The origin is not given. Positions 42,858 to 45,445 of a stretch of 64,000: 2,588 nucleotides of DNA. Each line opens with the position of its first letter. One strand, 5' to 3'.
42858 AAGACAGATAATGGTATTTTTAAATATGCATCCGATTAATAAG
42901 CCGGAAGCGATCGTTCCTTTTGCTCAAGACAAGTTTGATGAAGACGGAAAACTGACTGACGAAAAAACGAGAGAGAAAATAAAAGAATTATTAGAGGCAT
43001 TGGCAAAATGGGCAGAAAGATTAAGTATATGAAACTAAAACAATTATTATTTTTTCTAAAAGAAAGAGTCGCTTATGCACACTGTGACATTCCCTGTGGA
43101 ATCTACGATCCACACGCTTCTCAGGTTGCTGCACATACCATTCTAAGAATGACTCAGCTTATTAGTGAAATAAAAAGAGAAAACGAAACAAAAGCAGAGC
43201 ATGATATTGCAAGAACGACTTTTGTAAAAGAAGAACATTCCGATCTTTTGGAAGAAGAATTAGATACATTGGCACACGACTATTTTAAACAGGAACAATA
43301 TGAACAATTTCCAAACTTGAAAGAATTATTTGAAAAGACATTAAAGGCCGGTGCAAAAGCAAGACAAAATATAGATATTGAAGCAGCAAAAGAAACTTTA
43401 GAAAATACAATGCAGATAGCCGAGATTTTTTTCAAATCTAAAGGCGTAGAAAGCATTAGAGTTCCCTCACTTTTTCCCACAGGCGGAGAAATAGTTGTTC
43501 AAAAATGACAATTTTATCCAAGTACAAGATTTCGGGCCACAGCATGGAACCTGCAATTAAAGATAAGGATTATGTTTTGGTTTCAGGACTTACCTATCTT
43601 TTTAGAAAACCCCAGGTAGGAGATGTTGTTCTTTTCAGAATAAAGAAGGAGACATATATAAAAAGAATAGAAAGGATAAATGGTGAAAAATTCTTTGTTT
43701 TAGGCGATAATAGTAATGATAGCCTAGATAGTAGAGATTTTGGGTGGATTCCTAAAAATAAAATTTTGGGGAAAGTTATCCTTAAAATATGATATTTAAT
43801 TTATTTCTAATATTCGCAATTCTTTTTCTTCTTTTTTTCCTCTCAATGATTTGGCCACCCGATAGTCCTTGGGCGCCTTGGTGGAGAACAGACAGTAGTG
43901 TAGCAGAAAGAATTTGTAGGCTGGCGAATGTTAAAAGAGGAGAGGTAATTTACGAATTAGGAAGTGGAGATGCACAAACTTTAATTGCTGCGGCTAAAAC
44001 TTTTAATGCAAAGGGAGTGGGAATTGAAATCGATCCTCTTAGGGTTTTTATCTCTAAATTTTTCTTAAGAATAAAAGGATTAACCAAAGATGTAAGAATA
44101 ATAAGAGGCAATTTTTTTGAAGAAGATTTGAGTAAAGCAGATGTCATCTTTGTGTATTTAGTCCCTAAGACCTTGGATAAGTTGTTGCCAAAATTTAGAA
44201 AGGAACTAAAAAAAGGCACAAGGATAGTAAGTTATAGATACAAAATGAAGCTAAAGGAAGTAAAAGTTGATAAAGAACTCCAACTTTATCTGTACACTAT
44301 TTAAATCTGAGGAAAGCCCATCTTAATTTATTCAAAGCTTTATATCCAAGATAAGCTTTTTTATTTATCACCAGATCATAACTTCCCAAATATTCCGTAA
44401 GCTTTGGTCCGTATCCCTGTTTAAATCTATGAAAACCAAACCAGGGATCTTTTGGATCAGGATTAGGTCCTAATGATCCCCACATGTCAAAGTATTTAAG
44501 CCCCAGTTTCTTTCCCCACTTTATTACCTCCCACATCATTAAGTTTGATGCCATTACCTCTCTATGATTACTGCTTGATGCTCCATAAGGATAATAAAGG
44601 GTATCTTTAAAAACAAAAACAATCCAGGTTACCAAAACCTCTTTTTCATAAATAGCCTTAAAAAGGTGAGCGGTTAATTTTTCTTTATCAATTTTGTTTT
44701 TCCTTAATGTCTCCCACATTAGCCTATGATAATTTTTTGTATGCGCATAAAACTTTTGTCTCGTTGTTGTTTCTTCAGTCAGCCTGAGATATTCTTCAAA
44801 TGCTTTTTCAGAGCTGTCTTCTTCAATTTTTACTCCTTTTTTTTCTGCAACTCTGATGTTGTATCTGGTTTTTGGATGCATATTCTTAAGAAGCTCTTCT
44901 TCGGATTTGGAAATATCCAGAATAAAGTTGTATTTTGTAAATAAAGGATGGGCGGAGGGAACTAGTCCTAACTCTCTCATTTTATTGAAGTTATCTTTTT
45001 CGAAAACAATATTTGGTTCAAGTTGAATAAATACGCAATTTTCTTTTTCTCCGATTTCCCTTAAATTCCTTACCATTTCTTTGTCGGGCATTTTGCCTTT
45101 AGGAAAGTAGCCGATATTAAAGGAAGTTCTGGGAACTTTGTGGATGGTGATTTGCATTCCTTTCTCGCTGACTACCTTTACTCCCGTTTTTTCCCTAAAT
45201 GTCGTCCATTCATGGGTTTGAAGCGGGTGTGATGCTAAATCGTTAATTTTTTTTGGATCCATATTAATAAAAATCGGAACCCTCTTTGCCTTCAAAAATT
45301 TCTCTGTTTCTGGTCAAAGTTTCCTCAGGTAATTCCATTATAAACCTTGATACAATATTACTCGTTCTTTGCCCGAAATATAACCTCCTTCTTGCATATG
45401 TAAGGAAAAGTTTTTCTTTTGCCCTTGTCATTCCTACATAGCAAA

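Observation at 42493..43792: Nickel superoxide dismutase operon: FMN reductase - sodN (Ni-hook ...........) - sodX maturation peptidase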

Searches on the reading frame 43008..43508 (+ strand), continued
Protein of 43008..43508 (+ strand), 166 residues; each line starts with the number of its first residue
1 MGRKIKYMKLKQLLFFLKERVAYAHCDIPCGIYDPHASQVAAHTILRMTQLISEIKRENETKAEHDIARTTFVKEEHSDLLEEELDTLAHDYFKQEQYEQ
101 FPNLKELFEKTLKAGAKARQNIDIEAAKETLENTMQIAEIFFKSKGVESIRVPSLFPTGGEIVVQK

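Call 38: fold_search(model_id=the predicted structure, library=pdb)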
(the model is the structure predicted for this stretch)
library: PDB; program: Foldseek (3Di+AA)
matches with E <= 10: 518; with E <= 0.001: 16
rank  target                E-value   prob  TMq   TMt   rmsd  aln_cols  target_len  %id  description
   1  1t6u_D                9.5e-07  1.00  0.65  0.87   3.3       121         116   30  Nickel Superoxide Dismutase (NiSOD) Native 1.30 A Structure (released 2004-07-13)
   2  1t6u_A                1.4e-06  1.00  0.65  0.87   3.3       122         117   30  Nickel Superoxide Dismutase (NiSOD) Native 1.30 A Structure (released 2004-07-13)
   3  3g50_A                1.5e-06  1.00  0.65  0.87   3.5       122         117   30  Crystal Structure of NiSOD D3A mutant at 1.9 A (released 2009-04-28)
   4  1t6u_F                1.6e-06  1.00  0.64  0.87   3.3       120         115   30  Nickel Superoxide Dismutase (NiSOD) Native 1.30 A Structure (released 2004-07-13)
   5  3g50_C                1.7e-06  1.00  0.65  0.87   3.4       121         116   30  Crystal Structure of NiSOD D3A mutant at 1.9 A (released 2009-04-28)
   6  3g4x_A                1.8e-06  1.00  0.65  0.87   3.5       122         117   30  Crystal Structure of NiSOD Y9F mutant (released 2009-04-28)
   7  3g4x_C                2.4e-06  1.00  0.65  0.87   3.3       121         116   30  Crystal Structure of NiSOD Y9F mutant (released 2009-04-28)
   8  1q0d_A                2.6e-06  1.00  0.65  0.87   3.5       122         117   31  Crystal structure of Ni-containing superoxide dismutase with Ni-ligation corresponding to the oxidized state (released 2004-05-18)
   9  1t6q_B                3.9e-06  1.00  0.65  0.91   1.8       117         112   28  Nickel Superoxide Dismutase (NiSOD) CN-treated Apo Structure (released 2004-07-13)
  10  4ncq_A                6.5e-06  1.00  0.65  0.91   1.9       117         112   28  Crystal structure of NiSOD H1A mutant (released 2014-12-24)
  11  3g50_B                7.7e-06  1.00  0.65  0.90   2.5       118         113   29  Crystal Structure of NiSOD D3A mutant at 1.9 A (released 2009-04-28)
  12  4ncq_B                1.3e-05  1.00  0.64  0.92   1.5       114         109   27  Crystal structure of NiSOD H1A mutant (released 2014-12-24)
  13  1t6q_A                1.3e-05  1.00  0.65  0.92   1.6       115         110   28  Nickel Superoxide Dismutase (NiSOD) CN-treated Apo Structure (released 2004-07-13)
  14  1t6i_C                1.4e-05  1.00  0.64  0.92   1.6       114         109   27  Nickel Superoxide Dismutase (NiSOD) Apo Structure (released 2004-07-13)
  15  1t6i_B                1.7e-05  1.00  0.64  0.91   1.6       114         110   27  Nickel Superoxide Dismutase (NiSOD) Apo Structure (released 2004-07-13)
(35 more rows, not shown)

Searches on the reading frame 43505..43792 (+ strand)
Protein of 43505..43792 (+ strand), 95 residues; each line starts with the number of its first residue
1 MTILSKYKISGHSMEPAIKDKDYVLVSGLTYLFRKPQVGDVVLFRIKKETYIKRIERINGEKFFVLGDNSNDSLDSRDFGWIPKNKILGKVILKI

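Call 3: search_protein_families(library=pfam, proteins=[window:43505-43792:+], max_evalue=0.01)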
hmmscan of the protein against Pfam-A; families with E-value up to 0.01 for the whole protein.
window:43505-43792:+ (95 aa): 2 families
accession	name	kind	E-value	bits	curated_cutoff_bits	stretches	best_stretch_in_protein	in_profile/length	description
PF10502.14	Peptidase_S26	-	9.3e-23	81.4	22.9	2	2-60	21-82/168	Signal peptidase, peptidase S26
PF00717.28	Peptidase_S24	-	2.5e-11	43.7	23.3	1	8-92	39-116/116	Peptidase S24-like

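Call 4: search_protein_families(library=ncbifam, proteins=[window:43505-43792:+], max_evalue=0.01)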
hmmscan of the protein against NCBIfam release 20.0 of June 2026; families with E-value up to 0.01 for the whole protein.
window:43505-43792:+ (95 aa): 7 families
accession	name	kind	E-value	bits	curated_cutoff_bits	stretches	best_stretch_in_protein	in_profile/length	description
TIGR02227.1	sigpep_I_bact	equivalog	4.3e-24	85.2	47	2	3-62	19-81/162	signal peptidase I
TIGR02754.1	sod_Ni_protease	equivalog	4.1e-19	68.8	63.25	1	8-91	2-88/90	nickel-type superoxide dismutase maturation protease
TIGR02228.1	sigpep_I_arch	equivalog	9.4e-08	32.1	51.85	1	9-92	36-119/158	signal peptidase I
NF008114.0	PRK10861.1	equivalog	1.6e-06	27.7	277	1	62-91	268-297/324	signal peptidase I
TIGR02771.1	TraF_Ti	equivalog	0.00027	20.5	100.25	1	60-91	134-165/171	conjugative transfer signal peptidase TraF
TIGR00498.1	lexA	equivalog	0.0014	18.3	110.95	1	8-92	119-196/203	transcriptional repressor LexA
NF010459.0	PRK13884.1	subfamily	0.0093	15.5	156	1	24-89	107-170/178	conjugal transfer peptidase TraF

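Call 6: search_solved_structures(query=window:43505-43792:+, show_alignments=2, max_evalue=0.01)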
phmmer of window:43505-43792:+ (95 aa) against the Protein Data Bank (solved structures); distinct sequences matched with E-value up to 0.01: 11.
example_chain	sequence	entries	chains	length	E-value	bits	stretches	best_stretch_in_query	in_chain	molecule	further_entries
4wvh_A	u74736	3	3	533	8.1e-11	45.3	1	3-66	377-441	Maltose-binding periplasmic protein,Signal peptidase IB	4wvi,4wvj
4wvg_A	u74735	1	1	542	2.1e-10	43.9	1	3-66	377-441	Maltose-binding periplasmic protein,Signal peptidase IB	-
4nv4_A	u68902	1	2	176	9.9e-09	38.6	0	60-94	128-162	Signal peptidase I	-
9nlo_A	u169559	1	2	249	2.6e-05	27.6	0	62-91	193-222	Signal peptidase I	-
6b88_A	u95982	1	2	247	2.7e-05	27.6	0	62-91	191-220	Signal peptidase I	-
1kn9_A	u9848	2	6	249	2.7e-05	27.6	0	62-91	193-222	Signal peptidase I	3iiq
1b12_A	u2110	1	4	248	2.7e-05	27.6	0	62-91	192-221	SIGNAL PEPTIDASE I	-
1t7d_A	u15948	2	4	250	2.7e-05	27.6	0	62-91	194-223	SIGNAL PEPTIDASE I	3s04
4me8_A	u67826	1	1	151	0.00048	23.6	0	62-89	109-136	Signal peptidase I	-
4n31_A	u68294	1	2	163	0.00057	23.3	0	62-91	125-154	SipA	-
4k8w_A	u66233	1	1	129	0.00062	23.2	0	62-91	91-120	LepA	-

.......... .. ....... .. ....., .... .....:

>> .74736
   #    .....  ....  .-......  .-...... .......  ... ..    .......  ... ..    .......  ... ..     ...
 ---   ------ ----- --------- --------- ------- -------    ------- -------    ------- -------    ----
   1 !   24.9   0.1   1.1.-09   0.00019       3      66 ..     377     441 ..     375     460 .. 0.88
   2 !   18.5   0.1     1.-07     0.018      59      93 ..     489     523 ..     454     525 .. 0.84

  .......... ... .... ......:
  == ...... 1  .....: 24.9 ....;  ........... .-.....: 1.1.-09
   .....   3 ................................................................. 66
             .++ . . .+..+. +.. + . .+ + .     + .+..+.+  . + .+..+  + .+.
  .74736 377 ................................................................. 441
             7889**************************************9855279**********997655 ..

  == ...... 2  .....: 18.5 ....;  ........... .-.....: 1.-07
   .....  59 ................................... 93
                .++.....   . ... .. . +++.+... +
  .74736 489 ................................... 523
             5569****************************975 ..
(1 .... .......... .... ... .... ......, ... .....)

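Call 10: find_encoding_contigs(protein=window:43505-43792:+, flank=10000, max_places=6)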
Protein window:43505-43792:+ (95 aa): 9 contigs read that carry it; 3 places shown.
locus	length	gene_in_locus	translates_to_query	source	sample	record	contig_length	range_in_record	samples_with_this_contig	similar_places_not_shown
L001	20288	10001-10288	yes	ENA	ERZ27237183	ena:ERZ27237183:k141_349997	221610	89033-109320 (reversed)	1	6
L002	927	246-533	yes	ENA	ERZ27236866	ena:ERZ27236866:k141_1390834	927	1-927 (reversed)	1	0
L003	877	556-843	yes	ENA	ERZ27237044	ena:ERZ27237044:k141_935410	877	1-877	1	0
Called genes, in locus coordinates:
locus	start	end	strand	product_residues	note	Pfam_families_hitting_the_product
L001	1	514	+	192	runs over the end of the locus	PF04203:Sortase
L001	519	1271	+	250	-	PF01904:DUF72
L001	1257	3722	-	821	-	PF13298:LigD_N, PF01068:DNA_ligase_A_M, PF01331:mRNA_cap_enzyme (weak), PF09414:RNA_ligase (weak), PF04679:DNA_ligase_A_C, PF21686:LigD_Prim-Pol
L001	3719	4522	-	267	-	PF02735:Ku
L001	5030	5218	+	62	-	-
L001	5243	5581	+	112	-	PF04020:Phage_holin_4_2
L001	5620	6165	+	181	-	PF00254:FKBP_C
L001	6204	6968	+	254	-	PF14333:DUF4389 (weak)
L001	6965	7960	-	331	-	PF00294:PfkB, PF08543:Phos_pyr_kin (faint)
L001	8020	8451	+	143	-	-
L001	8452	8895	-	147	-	PF06210:DUF1003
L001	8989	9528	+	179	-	PF02525:Flavodoxin_2 (weak), PF03358:FMN_red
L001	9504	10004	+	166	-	PF09055:Sod_Ni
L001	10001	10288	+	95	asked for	PF10502:Peptidase_S26, PF00717:Peptidase_S24, PF10502:Peptidase_S26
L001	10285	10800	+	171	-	PF08123:DOT1 (faint)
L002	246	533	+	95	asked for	PF10502:Peptidase_S26, PF00717:Peptidase_S24, PF10502:Peptidase_S26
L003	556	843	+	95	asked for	PF10502:Peptidase_S26, PF00717:Peptidase_S24, PF10502:Peptidase_S26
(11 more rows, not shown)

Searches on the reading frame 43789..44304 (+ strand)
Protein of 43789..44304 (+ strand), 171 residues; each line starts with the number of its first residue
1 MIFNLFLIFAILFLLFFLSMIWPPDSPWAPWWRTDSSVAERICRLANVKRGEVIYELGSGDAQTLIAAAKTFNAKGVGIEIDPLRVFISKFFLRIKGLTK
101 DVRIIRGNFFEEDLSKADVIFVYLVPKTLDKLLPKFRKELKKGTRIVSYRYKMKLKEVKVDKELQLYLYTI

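Call 3: search_protein_families(library=pfam, proteins=[window:43789-44304:+], max_evalue=0.01)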
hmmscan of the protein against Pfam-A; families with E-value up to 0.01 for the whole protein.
window:43789-44304:+ (171 aa): 3 families
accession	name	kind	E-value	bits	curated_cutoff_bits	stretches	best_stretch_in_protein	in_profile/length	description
PF08123.19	DOT1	-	2.9e-06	27.4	23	1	41-153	33-161/205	Histone methylation protein DOT1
PF13847.12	Methyltransf_31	-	5.6e-06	26.5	27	1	50-152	3-113/145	Methyltransferase domain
PF06325.19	PrmA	-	0.00027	21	22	1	48-147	159-257/296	Ribosomal protein L11 methyltransferase (PrmA)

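Call 4: search_protein_families(library=ncbifam, proteins=[window:43789-44304:+], max_evalue=0.01)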
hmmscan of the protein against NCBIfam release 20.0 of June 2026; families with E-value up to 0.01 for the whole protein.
window:43789-44304:+ (171 aa): 7 families
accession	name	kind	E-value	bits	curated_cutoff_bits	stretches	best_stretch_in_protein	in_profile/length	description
NF041081.1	prot_lys_mtase_Arch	equivalog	1.8e-27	96.2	200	1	44-155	3-115/142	protein-lysine N-methyltransferase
TIGR00406.1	prmA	equivalog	6e-05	22.6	183.15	1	48-147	157-257/288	50S ribosomal protein L11 methyltransferase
NF001790.0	PRK00517.3-3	equivalog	8.9e-05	22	269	1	47-147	119-222/262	50S ribosomal protein L11 methyltransferase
TIGR00755.1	ksgA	equivalog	0.00044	19.6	171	1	34-118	13-93/256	16S rRNA (adenine(1518)-N(6)/adenine(1519)-N(6))-dimethyltransferase RsmA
NF000468.1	Erm37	exception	0.00071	19.6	350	1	30-95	12-77/179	23S rRNA (adenine(2058)-N(6))-methyltransferase Erm(37)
TIGR02469.1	CbiT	equivalog_domain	0.0028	17.9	78.3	1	44-147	13-119/124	precorrin-6Y C5,15-methyltransferase (decarboxylating) subunit CbiT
NF001784.0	PRK00517.2-1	equivalog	0.007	15.9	244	1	39-147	140-252/290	50S ribosomal protein L11 methyltransferase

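Call 51: search_solved_structures(query=window:43789-44304:+, max_evalue=0.001)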
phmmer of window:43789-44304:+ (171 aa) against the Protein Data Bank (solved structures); distinct sequences matched with E-value up to 0.001: 4.
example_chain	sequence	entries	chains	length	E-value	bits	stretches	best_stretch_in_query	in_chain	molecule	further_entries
5fa8_A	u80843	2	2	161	1.4e-25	93.4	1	27-154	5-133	Ribosomal protein L11 methyltransferase, putative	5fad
5jwj_A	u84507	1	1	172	4.7e-25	91.7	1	27-154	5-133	Protein-lysine N-methyltransferase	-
5bxy_A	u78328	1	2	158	3.6e-22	82.3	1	29-153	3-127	RNA methyltransferase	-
9ne1_A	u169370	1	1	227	0.00024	24.3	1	42-123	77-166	Histone-lysine N-methyltransferase, H3 lysine-79 specific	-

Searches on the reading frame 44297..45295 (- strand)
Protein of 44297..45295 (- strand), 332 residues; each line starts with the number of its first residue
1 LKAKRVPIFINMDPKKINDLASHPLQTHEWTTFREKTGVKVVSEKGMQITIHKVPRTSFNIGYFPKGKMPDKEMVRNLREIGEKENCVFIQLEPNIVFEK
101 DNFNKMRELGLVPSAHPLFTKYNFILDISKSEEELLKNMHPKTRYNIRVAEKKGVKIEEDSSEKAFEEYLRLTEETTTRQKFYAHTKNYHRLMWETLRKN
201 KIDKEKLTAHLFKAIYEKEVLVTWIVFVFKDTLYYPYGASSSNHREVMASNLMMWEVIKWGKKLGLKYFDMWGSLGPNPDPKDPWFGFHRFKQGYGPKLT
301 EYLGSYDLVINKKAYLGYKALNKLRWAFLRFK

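Call 3: search_protein_families(library=pfam, proteins=[window:44297-45295:-], max_evalue=0.01)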
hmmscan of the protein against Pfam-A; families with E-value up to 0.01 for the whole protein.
window:44297-45295:- (332 aa): 2 families
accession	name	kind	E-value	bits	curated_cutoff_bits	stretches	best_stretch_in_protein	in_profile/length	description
PF02388.22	FemAB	-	7.2e-28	98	24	2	201-323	287-406/406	FemAB family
PF13480.13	Acetyltransf_6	-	1.8e-10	41.5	22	1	142-273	2-136/143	Acetyltransferase (GNAT) domain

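Call 4: search_protein_families(library=ncbifam, proteins=[window:44297-45295:-], max_evalue=0.01)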
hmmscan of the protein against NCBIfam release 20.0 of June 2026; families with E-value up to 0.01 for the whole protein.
window:44297-45295:- (332 aa): 2 families
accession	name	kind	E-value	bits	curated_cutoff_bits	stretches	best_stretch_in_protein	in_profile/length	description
NF047883.1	UAcmpLyAlTFemX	equivalog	2.4e-12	46.8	500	1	121-315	147-332/337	UDP-N-acetylmuramoylpentapeptide-lysine N(6)-alanyltransferase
TIGR03019.1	pepcterm_femAB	equivalog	1.2e-09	37.7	260.35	1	121-271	118-258/330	FemAB family XrtA/PEP-CTERM system-associated protein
